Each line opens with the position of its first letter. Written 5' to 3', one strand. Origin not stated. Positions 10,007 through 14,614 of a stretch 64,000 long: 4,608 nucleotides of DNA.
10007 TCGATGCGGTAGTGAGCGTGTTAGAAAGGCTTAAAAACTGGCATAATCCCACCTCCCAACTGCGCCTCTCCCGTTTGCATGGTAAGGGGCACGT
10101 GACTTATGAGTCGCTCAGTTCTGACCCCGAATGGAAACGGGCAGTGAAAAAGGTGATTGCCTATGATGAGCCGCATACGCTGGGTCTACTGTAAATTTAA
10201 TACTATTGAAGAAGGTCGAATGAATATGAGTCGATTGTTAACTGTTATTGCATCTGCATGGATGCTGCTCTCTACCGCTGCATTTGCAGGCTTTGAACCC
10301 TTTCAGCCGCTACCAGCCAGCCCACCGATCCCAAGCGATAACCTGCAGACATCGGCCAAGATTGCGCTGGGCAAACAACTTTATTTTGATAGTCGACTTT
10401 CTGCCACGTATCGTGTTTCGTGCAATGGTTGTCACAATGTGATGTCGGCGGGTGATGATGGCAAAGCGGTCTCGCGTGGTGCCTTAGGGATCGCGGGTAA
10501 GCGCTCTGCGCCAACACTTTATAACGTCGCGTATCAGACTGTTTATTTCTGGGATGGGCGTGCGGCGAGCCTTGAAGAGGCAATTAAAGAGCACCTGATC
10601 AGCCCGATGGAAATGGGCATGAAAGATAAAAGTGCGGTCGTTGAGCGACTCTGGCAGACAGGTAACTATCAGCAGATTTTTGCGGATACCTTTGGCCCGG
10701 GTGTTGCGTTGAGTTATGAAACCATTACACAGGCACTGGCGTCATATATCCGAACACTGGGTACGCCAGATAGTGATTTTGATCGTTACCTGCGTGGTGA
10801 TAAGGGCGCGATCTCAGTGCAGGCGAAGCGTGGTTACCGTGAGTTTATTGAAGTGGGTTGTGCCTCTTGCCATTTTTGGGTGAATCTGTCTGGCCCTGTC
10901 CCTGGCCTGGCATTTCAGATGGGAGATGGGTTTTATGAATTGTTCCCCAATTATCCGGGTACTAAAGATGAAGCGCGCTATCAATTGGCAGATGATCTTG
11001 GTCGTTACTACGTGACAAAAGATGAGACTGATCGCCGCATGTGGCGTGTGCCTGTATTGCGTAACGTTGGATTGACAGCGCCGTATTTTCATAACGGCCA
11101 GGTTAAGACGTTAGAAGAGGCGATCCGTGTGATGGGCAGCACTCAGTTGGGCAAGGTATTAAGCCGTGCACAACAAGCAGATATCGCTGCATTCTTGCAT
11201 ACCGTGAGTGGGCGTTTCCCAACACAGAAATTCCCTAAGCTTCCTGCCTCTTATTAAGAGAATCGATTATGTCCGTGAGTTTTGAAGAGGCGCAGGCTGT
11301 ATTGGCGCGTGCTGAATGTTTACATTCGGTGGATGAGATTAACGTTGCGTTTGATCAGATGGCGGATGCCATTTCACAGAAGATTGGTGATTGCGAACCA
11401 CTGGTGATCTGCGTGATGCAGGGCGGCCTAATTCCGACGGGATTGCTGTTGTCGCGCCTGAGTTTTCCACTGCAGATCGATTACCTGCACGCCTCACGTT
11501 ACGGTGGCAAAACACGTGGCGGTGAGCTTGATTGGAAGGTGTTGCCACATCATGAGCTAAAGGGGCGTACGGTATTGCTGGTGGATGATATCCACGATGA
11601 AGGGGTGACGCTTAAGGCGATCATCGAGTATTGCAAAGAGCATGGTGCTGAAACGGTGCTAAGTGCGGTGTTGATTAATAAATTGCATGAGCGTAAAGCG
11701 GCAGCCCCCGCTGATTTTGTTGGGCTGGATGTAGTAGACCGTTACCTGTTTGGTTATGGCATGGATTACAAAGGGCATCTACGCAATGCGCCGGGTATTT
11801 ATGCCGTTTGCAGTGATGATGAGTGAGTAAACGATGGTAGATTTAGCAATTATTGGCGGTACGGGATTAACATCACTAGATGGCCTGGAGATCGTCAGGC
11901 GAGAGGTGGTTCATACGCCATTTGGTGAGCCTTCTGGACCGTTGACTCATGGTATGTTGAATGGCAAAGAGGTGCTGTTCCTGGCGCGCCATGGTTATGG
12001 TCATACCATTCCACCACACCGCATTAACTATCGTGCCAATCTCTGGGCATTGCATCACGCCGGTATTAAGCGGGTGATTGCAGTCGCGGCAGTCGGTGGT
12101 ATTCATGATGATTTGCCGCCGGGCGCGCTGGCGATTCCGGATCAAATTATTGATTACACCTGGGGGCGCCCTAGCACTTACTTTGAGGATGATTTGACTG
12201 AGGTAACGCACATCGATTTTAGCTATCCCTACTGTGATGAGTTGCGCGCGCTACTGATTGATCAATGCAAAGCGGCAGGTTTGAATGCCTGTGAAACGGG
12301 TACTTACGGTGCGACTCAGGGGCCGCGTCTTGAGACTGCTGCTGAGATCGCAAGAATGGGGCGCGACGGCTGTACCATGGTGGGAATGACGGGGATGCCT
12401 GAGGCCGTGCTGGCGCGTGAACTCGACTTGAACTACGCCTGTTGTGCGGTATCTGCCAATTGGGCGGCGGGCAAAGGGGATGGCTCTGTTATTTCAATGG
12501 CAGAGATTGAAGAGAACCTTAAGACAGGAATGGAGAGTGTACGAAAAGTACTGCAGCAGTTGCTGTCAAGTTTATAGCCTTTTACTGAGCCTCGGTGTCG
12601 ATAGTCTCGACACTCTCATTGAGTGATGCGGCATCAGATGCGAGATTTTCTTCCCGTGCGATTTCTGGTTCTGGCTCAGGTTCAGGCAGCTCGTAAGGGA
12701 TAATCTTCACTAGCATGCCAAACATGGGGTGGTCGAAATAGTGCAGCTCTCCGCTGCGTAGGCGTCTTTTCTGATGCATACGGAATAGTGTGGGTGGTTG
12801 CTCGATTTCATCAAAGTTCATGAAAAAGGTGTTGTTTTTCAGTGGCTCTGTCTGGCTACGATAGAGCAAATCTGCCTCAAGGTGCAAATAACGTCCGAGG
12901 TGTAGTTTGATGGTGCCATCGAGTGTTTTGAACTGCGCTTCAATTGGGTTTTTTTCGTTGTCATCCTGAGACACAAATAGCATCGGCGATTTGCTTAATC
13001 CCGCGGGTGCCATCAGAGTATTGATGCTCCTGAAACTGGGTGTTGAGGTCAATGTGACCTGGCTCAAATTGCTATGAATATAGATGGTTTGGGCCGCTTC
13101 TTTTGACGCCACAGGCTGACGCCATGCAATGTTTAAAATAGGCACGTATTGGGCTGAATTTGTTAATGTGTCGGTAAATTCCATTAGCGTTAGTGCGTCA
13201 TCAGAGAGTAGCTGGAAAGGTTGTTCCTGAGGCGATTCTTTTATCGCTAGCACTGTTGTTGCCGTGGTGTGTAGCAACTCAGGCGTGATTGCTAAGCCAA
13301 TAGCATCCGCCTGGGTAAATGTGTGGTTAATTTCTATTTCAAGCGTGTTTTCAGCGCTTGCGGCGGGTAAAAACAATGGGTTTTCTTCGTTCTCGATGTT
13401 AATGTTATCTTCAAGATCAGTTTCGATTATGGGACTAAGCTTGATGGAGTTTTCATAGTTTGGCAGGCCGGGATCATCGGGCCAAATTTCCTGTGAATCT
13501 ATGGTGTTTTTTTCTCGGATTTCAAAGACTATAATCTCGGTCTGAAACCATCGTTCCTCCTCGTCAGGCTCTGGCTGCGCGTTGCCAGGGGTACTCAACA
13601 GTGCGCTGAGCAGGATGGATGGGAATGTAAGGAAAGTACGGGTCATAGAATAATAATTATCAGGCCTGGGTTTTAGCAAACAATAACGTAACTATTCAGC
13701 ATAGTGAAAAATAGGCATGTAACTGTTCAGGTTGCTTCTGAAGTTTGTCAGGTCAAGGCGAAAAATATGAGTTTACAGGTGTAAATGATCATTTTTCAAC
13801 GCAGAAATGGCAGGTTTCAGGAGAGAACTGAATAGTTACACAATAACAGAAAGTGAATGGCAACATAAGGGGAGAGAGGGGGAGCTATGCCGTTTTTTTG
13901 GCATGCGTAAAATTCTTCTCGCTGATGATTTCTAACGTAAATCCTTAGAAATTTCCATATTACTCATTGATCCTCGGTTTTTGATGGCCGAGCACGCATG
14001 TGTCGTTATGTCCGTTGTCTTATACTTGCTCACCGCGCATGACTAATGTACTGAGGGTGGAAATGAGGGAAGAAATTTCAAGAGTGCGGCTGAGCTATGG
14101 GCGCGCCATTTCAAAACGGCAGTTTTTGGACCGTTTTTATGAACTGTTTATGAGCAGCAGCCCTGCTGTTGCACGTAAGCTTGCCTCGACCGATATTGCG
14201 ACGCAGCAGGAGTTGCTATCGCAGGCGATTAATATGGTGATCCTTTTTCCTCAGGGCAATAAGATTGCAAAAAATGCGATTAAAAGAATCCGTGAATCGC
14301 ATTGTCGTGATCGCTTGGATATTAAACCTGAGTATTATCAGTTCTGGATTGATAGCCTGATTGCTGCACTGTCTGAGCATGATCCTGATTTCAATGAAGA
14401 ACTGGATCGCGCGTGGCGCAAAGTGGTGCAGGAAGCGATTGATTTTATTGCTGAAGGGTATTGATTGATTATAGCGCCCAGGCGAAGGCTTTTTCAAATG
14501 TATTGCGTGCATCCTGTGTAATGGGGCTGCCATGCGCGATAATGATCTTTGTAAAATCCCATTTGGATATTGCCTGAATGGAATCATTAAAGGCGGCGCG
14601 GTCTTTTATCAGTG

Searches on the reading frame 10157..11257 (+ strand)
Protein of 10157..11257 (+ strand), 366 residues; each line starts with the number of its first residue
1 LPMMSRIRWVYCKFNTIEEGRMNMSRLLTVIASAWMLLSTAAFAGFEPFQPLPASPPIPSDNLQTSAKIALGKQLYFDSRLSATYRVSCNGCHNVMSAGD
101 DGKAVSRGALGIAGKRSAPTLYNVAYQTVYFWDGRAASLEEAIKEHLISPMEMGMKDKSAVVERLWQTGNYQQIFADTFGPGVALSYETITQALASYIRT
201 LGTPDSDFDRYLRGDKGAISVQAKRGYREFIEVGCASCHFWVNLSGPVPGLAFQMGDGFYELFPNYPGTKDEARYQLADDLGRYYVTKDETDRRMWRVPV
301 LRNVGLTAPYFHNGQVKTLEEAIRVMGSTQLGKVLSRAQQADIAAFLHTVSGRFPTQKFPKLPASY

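Call 102: search_protein_families(library=pfam, proteins=[window:10157-11257:+], max_evalue=0.00001)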
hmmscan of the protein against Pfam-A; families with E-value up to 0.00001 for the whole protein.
window:10157-11257:+ (366 aa): 2 families
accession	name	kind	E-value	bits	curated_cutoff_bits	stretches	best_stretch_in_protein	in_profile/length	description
PF03150.19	CCP_MauG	-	2e-48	165.2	25.6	1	67-216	2-148/149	Di-haem cytochrome c peroxidase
PF00034.26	Cytochrom_C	-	1.7e-07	32.9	21.3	0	70-145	2-54/90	Cytochrome c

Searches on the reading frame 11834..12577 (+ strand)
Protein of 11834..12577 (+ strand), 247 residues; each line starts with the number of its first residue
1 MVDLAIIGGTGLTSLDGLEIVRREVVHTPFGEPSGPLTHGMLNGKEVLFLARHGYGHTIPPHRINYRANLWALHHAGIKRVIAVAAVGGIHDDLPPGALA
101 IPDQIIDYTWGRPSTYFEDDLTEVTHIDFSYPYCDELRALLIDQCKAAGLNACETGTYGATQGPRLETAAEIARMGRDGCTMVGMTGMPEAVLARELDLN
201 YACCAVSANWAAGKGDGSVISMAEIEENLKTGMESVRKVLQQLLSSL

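Call 102: search_protein_families(library=pfam, proteins=[window:11834-12577:+], max_evalue=0.00001)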
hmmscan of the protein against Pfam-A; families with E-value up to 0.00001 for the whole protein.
window:11834-12577:+ (247 aa): 1 family
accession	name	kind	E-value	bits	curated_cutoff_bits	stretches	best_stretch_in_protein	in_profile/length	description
PF01048.26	PNP_UDP_1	-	3.4e-45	154.7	25.1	1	4-244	2-232/233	Phosphorylase superfamily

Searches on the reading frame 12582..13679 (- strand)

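Call 102: search_protein_families(library=pfam, proteins=[window:12582-13679:-], max_evalue=0.00001)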
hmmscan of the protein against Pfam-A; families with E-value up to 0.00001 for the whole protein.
window:12582-13679:- (365 aa): 1 family
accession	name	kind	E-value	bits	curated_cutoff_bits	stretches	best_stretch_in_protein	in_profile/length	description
PF10972.13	CsiV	-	1.2e-39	137.1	27.4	1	37-328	14-229/230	Peptidoglycan-binding protein, CsiV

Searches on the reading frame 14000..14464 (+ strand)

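Call 51: search_protein_families(library=pfam, proteins=[window:14000-14464:+], max_evalue=0.01)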
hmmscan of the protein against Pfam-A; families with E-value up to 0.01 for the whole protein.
window:14000-14464:+ (154 aa): 1 family
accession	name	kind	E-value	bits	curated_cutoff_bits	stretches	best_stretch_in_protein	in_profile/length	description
PF00042.28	Globin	-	2.2e-06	28.6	22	1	63-148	31-115/117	Globin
